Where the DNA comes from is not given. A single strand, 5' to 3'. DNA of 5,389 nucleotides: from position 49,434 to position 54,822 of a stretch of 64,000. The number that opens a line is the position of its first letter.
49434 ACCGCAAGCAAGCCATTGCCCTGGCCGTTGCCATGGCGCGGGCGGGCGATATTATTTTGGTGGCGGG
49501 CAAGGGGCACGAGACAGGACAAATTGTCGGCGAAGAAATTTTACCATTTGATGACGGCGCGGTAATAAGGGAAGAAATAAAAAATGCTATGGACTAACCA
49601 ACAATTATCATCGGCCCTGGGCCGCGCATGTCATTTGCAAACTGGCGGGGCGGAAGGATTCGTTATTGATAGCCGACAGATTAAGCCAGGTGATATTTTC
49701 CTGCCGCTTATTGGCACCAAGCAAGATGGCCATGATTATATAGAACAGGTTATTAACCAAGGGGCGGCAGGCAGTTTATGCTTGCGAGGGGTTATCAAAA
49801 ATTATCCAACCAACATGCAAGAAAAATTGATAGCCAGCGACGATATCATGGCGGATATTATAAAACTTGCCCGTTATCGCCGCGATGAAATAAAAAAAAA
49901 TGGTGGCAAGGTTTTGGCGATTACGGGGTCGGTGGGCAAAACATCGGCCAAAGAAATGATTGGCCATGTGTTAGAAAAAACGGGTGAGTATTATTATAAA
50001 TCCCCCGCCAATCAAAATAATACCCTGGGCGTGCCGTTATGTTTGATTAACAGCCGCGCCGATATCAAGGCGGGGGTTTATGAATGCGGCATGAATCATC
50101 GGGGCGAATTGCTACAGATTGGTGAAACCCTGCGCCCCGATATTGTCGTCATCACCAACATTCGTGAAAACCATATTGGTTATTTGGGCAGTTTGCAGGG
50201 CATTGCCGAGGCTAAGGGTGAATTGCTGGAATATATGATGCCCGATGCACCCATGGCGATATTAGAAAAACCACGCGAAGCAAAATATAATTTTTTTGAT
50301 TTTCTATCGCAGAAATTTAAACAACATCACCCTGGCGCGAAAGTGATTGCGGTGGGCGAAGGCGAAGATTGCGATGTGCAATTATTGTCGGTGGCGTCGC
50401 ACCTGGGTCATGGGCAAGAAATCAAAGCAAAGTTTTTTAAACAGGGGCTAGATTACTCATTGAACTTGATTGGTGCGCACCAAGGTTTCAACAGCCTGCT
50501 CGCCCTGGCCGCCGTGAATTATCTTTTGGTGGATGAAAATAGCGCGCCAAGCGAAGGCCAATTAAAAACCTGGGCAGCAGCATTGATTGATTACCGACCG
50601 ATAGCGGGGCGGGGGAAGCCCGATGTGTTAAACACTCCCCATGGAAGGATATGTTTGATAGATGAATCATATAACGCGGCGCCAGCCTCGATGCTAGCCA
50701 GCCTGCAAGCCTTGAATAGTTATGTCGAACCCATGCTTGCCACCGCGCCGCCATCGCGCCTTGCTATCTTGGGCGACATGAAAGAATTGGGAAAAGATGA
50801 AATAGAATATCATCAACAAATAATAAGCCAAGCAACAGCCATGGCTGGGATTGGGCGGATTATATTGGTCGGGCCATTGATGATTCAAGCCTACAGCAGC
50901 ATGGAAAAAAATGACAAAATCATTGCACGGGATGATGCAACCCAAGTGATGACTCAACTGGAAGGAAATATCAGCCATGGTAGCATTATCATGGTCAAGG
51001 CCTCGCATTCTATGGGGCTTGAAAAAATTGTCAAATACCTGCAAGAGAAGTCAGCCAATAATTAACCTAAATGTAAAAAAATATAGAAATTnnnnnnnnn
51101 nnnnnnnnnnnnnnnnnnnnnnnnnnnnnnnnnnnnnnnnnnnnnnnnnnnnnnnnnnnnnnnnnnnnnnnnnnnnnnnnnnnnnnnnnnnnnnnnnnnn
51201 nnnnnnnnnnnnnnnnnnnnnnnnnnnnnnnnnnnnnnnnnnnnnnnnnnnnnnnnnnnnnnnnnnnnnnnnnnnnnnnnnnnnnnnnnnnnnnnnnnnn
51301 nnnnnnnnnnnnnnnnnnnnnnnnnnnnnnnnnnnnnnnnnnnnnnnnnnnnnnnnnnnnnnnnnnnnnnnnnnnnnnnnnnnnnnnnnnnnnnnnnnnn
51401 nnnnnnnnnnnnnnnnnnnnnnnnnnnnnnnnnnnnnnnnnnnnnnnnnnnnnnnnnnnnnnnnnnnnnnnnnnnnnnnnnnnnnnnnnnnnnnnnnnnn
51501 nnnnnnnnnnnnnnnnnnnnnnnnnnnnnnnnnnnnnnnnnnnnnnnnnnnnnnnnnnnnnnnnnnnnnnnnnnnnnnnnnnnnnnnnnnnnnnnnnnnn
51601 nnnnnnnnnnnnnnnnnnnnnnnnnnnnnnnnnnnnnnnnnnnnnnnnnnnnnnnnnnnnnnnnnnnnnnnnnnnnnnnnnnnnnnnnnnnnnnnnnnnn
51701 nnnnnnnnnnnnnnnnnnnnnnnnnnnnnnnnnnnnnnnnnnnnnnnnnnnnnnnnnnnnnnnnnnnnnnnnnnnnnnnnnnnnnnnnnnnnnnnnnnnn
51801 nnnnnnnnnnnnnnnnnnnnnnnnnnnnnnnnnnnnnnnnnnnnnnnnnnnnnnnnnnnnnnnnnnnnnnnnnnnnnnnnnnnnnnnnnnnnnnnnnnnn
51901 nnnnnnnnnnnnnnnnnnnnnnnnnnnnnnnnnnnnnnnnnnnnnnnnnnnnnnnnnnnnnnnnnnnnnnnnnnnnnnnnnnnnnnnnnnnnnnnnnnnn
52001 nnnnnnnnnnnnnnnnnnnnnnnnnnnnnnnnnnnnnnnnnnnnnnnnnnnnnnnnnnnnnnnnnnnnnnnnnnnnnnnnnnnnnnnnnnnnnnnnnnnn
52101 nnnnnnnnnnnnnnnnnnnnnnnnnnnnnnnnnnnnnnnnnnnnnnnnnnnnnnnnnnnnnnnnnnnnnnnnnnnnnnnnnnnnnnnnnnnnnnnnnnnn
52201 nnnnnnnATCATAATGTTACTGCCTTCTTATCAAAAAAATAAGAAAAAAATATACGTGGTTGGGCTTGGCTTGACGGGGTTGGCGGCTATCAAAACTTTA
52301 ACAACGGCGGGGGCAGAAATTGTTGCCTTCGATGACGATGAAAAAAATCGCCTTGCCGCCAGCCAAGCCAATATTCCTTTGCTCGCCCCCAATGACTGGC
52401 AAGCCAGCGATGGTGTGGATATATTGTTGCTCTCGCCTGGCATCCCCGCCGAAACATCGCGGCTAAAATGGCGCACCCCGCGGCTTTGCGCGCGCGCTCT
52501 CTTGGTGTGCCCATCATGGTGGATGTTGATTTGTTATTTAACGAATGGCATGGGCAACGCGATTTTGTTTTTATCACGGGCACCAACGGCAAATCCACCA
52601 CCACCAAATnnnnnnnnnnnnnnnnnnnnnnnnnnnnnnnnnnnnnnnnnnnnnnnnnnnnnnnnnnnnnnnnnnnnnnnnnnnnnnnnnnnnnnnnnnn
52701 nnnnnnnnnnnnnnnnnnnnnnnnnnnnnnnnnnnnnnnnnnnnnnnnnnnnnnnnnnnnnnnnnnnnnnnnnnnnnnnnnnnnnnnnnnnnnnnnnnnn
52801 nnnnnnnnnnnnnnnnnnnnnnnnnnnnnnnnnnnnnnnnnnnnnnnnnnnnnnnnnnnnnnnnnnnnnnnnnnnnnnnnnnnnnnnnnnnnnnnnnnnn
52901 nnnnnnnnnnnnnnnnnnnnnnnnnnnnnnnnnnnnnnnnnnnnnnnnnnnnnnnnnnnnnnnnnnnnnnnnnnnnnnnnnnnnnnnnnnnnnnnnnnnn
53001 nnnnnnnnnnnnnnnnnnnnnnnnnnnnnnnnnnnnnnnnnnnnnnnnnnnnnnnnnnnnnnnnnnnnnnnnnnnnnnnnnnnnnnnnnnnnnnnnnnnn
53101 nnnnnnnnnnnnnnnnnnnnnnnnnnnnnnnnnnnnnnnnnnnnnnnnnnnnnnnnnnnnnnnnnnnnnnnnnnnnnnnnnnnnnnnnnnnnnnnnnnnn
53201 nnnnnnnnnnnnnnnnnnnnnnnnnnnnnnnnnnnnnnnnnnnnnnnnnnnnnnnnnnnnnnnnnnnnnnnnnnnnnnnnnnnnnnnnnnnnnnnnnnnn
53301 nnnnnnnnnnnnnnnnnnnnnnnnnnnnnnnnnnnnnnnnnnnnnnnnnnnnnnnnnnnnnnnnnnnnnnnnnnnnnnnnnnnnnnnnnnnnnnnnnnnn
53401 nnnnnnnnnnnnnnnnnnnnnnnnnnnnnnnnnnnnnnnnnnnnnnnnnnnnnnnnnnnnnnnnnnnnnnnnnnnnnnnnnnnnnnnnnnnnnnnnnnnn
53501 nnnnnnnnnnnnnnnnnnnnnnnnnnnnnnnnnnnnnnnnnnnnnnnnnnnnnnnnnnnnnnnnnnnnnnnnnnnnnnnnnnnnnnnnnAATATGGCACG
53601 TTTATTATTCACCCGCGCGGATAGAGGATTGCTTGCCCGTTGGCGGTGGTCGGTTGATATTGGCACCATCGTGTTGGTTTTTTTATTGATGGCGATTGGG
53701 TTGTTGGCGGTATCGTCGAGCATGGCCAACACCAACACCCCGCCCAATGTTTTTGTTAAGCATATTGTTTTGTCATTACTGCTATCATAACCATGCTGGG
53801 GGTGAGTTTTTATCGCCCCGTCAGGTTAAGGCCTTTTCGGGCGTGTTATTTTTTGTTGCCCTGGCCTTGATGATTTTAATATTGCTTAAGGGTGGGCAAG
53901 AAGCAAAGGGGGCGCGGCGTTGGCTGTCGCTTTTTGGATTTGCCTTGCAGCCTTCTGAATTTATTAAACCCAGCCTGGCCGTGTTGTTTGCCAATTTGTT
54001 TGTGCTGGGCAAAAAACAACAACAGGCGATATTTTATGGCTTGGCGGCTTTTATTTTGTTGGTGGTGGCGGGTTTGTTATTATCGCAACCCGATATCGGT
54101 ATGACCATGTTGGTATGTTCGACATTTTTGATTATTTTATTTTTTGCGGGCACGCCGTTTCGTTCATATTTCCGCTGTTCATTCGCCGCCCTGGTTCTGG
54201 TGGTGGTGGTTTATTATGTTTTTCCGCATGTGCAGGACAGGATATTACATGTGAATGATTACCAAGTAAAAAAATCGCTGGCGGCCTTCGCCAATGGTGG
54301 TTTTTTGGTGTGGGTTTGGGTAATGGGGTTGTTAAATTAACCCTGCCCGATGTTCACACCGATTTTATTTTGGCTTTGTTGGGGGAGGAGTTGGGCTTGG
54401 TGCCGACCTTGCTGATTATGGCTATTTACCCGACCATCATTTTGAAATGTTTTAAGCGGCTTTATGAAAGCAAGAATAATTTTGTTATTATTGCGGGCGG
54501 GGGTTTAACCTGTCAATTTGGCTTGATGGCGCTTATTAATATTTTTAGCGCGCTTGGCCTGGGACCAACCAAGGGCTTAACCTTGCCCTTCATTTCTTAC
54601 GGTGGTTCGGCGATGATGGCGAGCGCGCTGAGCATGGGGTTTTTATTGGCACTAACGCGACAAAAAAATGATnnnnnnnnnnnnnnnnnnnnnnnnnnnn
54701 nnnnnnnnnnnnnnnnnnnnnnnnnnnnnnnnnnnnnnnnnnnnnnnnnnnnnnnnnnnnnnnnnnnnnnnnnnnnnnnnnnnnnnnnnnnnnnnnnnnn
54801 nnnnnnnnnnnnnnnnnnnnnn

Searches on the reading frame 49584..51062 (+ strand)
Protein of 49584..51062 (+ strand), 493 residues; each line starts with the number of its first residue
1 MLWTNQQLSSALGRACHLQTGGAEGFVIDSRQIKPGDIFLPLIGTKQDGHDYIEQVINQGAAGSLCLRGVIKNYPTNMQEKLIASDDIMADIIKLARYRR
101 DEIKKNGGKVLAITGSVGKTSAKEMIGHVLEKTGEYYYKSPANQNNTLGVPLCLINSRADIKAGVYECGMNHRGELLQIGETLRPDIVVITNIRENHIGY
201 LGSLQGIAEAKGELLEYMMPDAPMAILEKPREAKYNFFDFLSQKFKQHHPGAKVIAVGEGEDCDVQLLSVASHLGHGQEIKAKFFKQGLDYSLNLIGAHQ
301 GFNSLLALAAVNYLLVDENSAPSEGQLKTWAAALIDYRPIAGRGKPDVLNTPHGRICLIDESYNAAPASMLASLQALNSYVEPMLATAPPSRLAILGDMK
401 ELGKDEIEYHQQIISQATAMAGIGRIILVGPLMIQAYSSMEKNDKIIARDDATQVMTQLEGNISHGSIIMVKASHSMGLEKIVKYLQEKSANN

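Call 42: search_protein_families(library=pfam, proteins=[window:49584-51062:+], max_evalue=0.0001)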
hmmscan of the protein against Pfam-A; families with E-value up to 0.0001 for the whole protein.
window:49584-51062:+ (493 aa): 3 families
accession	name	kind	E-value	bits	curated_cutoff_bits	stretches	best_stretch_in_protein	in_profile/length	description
PF08245.18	Mur_ligase_M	-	3.8e-30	105.8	24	1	113-311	1-200/200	Mur ligase middle domain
PF02875.26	Mur_ligase_C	-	1.2e-07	33.1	28.4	1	358-474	14-126/127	Mur ligase, glutamate ligase domain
PF01225.30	Mur_ligase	-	1.4e-06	29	21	1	27-70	6-54/95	Mur ligase family, catalytic domain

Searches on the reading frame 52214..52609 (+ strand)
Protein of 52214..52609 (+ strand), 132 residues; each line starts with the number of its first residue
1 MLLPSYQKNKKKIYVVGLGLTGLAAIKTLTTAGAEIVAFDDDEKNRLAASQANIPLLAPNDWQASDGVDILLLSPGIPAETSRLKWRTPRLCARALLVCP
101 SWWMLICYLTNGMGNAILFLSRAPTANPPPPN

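Call 43: search_protein_families(library=pfam, proteins=[window:52214-52609:+], max_evalue=0.0001)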
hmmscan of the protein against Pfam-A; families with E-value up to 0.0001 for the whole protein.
window:52214-52609:+ (132 aa): 1 family
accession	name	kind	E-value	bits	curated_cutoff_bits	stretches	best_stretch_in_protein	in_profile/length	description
PF21799.2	MurD-like_N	-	2e-07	31.7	27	1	11-85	1-77/88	Mur ligase MurD-like, N-terminal domain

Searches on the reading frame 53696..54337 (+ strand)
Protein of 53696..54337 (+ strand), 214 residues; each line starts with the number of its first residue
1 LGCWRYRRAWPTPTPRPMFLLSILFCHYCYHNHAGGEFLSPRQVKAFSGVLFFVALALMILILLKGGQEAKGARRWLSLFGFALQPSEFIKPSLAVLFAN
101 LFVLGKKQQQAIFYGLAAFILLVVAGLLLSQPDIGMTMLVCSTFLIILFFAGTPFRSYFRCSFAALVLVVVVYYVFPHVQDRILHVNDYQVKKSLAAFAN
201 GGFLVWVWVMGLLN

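Call 43: search_protein_families(library=pfam, proteins=[window:53696-54337:+], max_evalue=0.0001)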
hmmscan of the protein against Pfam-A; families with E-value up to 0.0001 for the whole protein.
window:53696-54337:+ (214 aa): 1 family
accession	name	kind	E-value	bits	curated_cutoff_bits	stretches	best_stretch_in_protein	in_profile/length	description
PF01098.24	FTSW_RODA_SPOVE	-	8.2e-26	91.3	26.4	1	38-204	57-233/356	Cell cycle protein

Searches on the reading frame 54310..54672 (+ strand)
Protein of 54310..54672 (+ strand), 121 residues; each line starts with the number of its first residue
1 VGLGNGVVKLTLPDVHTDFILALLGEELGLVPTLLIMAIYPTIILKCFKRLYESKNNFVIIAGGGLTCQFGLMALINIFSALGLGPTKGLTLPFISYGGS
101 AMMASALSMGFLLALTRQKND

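Call 43: search_protein_families(library=pfam, proteins=[window:54310-54672:+], max_evalue=0.0001)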
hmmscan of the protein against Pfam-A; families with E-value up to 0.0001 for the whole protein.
window:54310-54672:+ (121 aa): 1 family
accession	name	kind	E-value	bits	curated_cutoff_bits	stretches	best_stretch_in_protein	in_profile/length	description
PF01098.24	FTSW_RODA_SPOVE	-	1.8e-29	103.3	26.4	1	2-120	236-355/356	Cell cycle protein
